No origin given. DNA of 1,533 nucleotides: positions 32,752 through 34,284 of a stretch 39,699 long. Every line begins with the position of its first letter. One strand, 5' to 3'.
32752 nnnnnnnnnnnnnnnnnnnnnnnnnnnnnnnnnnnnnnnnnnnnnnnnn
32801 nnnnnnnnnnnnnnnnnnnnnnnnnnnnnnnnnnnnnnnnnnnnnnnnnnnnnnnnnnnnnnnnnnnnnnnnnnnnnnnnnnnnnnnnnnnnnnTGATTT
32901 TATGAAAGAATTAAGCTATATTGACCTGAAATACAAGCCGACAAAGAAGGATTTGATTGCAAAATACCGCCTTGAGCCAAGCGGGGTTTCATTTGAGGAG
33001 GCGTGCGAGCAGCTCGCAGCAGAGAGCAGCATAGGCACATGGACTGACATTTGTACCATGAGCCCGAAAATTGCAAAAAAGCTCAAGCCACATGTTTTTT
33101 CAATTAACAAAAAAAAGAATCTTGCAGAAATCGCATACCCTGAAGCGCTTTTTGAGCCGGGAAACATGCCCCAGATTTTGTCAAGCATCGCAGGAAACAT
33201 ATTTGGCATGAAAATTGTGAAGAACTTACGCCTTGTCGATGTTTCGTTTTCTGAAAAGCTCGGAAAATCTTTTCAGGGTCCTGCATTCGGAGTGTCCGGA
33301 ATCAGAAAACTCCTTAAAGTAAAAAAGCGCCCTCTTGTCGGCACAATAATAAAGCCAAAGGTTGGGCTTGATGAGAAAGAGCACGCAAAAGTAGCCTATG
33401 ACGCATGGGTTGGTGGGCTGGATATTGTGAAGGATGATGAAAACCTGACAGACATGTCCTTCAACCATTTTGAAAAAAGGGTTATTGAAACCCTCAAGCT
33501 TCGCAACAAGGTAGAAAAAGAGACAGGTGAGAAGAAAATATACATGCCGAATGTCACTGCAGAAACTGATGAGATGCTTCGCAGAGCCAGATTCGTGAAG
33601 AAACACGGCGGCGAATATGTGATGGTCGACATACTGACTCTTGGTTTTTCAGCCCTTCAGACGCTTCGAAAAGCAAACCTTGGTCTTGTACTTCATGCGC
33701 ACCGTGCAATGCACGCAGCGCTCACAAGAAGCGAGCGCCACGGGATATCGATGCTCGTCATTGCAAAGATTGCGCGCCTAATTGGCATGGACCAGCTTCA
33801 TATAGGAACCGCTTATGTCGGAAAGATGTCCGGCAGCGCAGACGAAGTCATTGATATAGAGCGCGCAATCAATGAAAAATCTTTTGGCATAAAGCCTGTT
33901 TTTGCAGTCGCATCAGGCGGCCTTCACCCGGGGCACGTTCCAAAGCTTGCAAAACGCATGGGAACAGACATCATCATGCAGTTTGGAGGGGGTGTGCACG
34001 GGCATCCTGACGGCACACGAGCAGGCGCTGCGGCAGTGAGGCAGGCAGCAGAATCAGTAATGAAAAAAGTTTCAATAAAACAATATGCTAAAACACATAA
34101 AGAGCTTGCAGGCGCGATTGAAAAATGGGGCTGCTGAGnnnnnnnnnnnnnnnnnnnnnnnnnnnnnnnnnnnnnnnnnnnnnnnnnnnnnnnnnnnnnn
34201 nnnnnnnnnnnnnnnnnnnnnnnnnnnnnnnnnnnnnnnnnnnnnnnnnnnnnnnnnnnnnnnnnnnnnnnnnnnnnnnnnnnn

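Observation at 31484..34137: CYTH (triphosphate tunnel) gene embedded and translationally coupled inside a ribose-1,5-bisphosphate isomerase - form III RuBisCO operon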

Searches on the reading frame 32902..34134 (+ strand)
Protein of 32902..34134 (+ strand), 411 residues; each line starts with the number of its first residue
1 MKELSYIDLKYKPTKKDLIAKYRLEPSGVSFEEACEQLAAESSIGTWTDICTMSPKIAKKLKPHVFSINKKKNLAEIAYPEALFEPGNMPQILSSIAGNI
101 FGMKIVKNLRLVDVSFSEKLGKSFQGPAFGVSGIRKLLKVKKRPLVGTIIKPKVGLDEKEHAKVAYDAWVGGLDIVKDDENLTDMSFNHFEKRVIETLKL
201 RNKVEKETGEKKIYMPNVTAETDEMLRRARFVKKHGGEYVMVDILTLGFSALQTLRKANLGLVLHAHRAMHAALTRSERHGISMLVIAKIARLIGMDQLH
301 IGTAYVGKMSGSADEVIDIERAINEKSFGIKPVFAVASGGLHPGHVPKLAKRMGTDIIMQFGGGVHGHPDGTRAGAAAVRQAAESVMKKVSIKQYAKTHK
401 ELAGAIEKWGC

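Call 3: search_protein_families(library=pfam, proteins=[window:32902-34134:+], max_evalue=0.01)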
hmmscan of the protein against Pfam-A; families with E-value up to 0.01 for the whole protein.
window:32902-34134:+ (411 aa): 2 families
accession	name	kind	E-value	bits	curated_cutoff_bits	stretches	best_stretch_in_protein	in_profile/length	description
PF00016.26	RuBisCO_large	-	2.1e-85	287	30.1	1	131-409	2-299/299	Ribulose bisphosphate carboxylase large chain, catalytic domain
PF02788.21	RuBisCO_large_N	-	9.7e-43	145.6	20.7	1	6-118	2-118/120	Ribulose bisphosphate carboxylase large chain, N-terminal domain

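Call 15: search_protein_families(library=ncbifam, proteins=[window:32902-34134:+], max_evalue=0.001)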
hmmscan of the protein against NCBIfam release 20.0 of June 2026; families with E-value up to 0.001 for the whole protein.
window:32902-34134:+ (411 aa): 6 families
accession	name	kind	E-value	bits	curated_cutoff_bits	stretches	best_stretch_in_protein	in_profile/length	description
TIGR03326.1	rubisco_III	equivalog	4e-170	566.3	497.45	1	6-409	2-426/426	type III ribulose-bisphosphate carboxylase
NF003252.0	PRK04208.1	subfamily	1.1e-157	525.3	438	1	5-410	16-456/468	ribulose-bisphosphate carboxylase large subunit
NF010002.0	PRK13475.1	equivalog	9.6e-83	278.3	489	1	15-409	21-440/459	ribulose-bisphosphate carboxylase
NF007095.0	PRK09549.1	equivalog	7.3e-81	271.7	409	1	17-410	3-402/407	2,3-diketo-5-methylthiopentyl-1-phosphate enolase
TIGR03332.1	salvage_mtnW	equivalog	5.1e-69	232.8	513.6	1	17-410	2-407/407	2,3-diketo-5-methylthiopentyl-1-phosphate enolase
NF042437.1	OxoIsoapPDcar_OiaX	equivalog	2e-62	211.3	700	1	90-410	90-412/412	3-oxo-isoapionate-4-phosphate decarboxylase OiaX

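Call 18: find_homologous_proteins(query=window:32902-34134:+, max_evalue=1e-30)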
Query window:32902-34134:+ (411 aa): 8000 proteins with E <= 1e-30 among 8000 candidates; the best 120 are listed.
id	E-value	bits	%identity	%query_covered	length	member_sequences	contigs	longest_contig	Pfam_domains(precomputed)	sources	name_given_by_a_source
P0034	5.0e-253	857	94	100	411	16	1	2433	PF02788.22,PF00016.27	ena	-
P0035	5.6e-211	719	76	98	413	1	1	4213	PF02788.22,PF00016.27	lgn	-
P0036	1.1e-185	636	69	99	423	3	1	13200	PF02788.22,PF00016.27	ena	-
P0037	2.7e-185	634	70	99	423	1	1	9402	PF02788.22,PF00016.27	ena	-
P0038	3.0e-185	634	69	99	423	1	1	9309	PF02788.22,PF00016.27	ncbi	-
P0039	9.2e-184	629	68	99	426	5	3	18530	PF02788.22,PF00016.27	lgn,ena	-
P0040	6.5e-183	626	69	99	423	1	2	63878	PF02788.22,PF00016.27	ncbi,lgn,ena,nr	ncbi:MAG: type III ribulose-bisphosphate carboxylase [Candidatus Aenigmarchaeota archaeon]|nr:type I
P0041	3.1e-181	621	67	100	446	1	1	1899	PF02788.22,PF00016.27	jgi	jgi:ribulose-bisphosphate carboxylase large chain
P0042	6.5e-181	620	68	99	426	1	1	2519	PF02788.22,PF00016.27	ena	-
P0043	7.0e-181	620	67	99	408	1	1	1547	PF02788.22,PF00016.27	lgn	-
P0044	1.1e-180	619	67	99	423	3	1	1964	PF02788.22,PF00016.27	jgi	-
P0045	2.4e-180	618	68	99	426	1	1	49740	PF02788.22,PF00016.27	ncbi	-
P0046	3.8e-180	617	67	99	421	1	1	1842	PF02788.22,PF00016.27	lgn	-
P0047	1.3e-179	616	67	99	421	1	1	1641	PF02788.22,PF00016.27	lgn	-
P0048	1.9e-179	615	69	99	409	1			PF02788.22,PF00016.27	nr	nr:RuBisCO long chain, Form III-b [uncultured archaeon]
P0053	1.2e-178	612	66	99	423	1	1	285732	PF02788.22,PF00016.27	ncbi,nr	ncbi:type III ribulose-bisphosphate carboxylase [Candidatus Woesearchaeota archaeon]|nr:type III rib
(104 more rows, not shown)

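Call 19: find_related_loci(query=window:32902-34134:+, collection=metagenome_contigs, flank=5000)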
Query window:32902-34134:+ (411 aa) in metagenome_contigs; peptide patterns used: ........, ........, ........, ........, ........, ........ (x = any residue, [..] = any of these).
400 stretches matched a pattern; 286 encode a relative of the query (tblastn E <= 1e-3); the best 80 are kept; 80 distinct loci.
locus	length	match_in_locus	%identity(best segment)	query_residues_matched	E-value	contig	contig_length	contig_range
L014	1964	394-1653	67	4-410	0e+0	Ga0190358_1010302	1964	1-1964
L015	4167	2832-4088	67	4-410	0e+0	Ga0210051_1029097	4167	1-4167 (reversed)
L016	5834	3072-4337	64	2-410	0e+0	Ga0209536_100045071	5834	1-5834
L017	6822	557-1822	63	4-410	0e+0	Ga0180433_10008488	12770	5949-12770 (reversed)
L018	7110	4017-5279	64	3-410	0e+0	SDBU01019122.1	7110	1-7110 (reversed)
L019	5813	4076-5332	67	4-410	0e+0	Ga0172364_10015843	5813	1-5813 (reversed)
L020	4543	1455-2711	67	4-410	0e+0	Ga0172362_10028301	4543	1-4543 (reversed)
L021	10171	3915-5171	67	4-410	0e+0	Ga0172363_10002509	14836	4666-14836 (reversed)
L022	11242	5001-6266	63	1-410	0e+0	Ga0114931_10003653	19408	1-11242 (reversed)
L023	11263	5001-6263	63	4-411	0e+0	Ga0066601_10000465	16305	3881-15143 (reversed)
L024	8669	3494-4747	64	4-410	3e-180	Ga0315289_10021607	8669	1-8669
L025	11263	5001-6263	64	6-410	4e-180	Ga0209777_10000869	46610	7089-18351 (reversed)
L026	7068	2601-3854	64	5-410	2e-180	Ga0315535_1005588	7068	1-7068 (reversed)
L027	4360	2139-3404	64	4-409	0e+0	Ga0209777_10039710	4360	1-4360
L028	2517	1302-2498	66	6-409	0e+0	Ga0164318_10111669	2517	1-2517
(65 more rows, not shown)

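Call 20: find_encoding_contigs(protein=P0053, flank=6000, max_places=1)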
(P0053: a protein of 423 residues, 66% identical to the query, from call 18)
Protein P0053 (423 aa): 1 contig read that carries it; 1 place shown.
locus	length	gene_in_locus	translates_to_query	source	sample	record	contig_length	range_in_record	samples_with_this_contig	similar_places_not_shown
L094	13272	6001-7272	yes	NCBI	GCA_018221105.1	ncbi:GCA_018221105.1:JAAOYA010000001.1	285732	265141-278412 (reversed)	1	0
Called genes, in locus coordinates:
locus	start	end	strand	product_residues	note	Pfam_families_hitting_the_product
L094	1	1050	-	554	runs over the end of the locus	PF03485:Arg_tRNA_synt_N, PF00750:tRNA-synt_1d, PF05746:DALR_1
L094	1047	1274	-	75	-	-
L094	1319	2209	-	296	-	-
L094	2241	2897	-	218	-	PF02002:TFIIE_alpha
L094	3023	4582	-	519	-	PF05552:MS_channel_1st_1 (faint), PF00924:MS_channel_2nd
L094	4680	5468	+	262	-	-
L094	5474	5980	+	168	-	-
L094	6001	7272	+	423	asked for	PF02788:RuBisCO_large_N, PF00016:RuBisCO_large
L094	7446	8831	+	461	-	PF10633:NPCBM_assoc (faint)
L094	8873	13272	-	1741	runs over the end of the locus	PF00140:Sigma70_r1_2, PF04542:Sigma70_r2, PF04539:Sigma70_r3, PF04545:Sigma70_r4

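Call 40: find_encoding_contigs(protein=P0045, flank=6000, max_places=1)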
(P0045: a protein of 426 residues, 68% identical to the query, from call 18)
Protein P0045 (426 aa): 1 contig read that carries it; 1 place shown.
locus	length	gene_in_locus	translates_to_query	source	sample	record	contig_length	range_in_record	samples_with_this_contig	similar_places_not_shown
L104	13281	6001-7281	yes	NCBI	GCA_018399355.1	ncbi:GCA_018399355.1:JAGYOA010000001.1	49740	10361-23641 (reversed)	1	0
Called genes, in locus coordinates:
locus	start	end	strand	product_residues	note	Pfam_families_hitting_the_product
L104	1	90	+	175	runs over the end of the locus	-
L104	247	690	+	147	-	-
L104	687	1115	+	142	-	-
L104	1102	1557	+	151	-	-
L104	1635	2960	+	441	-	PF00092:VWA, PF13519:VWA_2, PF13620:CarboxypepD_reg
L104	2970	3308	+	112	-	-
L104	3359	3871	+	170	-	-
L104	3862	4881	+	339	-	-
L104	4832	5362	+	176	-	PF05148:Methyltransf_8 (weak), PF13489:Methyltransf_23 (weak), PF01209:Ubie_methyltran, PF13847:Methyltransf_31, PF13649:Methyltransf_25, PF08241:Methyltransf_11, PF08242:Methyltransf_12 (weak)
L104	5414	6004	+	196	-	-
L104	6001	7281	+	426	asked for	PF02788:RuBisCO_large_N, PF00016:RuBisCO_large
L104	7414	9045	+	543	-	PF15418:DUF4625 (faint)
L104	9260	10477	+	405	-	PF00932:LTD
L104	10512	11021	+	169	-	-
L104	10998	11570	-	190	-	PF02676:TYW3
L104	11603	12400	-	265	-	-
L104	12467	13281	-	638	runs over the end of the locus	PF01261:AP_endonuc_2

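Call 41: find_encoding_contigs(protein=P0037, flank=6000, max_places=1)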
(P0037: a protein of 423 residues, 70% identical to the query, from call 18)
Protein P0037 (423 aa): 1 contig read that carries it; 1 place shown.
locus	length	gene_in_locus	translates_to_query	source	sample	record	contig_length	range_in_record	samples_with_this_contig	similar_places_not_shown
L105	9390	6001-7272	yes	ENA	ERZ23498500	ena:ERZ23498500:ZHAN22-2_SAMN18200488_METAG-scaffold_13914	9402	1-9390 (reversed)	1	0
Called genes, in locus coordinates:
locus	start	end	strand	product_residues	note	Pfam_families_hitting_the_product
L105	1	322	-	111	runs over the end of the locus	?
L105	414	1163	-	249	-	PF27296:MJ1341_C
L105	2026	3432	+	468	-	PF02867:Ribonuc_red_lgC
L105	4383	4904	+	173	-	PF01209:Ubie_methyltran, PF13489:Methyltransf_23, PF07021:MetW, PF13847:Methyltransf_31, PF13649:Methyltransf_25, PF08241:Methyltransf_11, PF08242:Methyltransf_12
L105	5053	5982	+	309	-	-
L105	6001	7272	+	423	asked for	PF02788:RuBisCO_large_N, PF00016:RuBisCO_large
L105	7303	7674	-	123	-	-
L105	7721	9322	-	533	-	-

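Call 62: search_solved_structures(query=window:32902-34134:+, max_evalue=1e-50, show_alignments=1)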
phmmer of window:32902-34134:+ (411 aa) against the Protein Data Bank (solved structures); distinct sequences matched with E-value up to 1e-50: 79 (the best 60 are shown).
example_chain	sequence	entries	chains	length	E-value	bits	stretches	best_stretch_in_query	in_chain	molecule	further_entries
2cwx_A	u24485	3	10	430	2.3e-126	425.3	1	4-408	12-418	Ribulose bisphosphate carboxylase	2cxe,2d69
6hun_A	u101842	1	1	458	6.9e-119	400.7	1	4-410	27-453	Ribulose bisphosphate carboxylase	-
3a13_A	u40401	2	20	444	6.9e-116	390.9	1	6-410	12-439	Ribulose bisphosphate carboxylase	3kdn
1geh_A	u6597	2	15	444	9.7e-116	390.4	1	6-410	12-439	RIBULOSE-1,5-BISPHOSPHATE CARBOXYLASE/OXYGENASE | Ribulose bisphosphate carboxylase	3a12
3kdo_A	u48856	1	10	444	3.7e-115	388.4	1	6-410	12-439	Ribulose bisphosphate carboxylase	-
3wqp_A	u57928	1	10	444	6.6e-115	387.6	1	6-410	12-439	Ribulose bisphosphate carboxylase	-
8dht_A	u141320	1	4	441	4.1e-110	371.8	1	5-410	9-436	Ribulose bisphosphate carboxylase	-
8u66_A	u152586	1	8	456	1.1e-98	334.3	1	5-387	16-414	Rubisco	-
7qsv_A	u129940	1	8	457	2.2e-94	320.1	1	5-387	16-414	RubisCO large subunit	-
7qvi_A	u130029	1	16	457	1.6e-93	317.2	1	5-388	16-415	RubisCO large subunit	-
7qsx_A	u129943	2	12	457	1.7e-93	317.1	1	5-388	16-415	RubisCO large subunit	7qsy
7qsz_A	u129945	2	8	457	8.4e-93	314.9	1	5-388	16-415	RubisCO large subunit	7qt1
8qmv_A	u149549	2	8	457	2.1e-92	313.5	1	5-388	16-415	RubisCO large subunit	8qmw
6ura_A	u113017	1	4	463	1.1e-84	288.2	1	9-410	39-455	Ribulose bisphosphate carboxylase large chain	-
7qsw_A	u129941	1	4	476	6.4e-83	282.3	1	5-388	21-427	RubisCO large subunit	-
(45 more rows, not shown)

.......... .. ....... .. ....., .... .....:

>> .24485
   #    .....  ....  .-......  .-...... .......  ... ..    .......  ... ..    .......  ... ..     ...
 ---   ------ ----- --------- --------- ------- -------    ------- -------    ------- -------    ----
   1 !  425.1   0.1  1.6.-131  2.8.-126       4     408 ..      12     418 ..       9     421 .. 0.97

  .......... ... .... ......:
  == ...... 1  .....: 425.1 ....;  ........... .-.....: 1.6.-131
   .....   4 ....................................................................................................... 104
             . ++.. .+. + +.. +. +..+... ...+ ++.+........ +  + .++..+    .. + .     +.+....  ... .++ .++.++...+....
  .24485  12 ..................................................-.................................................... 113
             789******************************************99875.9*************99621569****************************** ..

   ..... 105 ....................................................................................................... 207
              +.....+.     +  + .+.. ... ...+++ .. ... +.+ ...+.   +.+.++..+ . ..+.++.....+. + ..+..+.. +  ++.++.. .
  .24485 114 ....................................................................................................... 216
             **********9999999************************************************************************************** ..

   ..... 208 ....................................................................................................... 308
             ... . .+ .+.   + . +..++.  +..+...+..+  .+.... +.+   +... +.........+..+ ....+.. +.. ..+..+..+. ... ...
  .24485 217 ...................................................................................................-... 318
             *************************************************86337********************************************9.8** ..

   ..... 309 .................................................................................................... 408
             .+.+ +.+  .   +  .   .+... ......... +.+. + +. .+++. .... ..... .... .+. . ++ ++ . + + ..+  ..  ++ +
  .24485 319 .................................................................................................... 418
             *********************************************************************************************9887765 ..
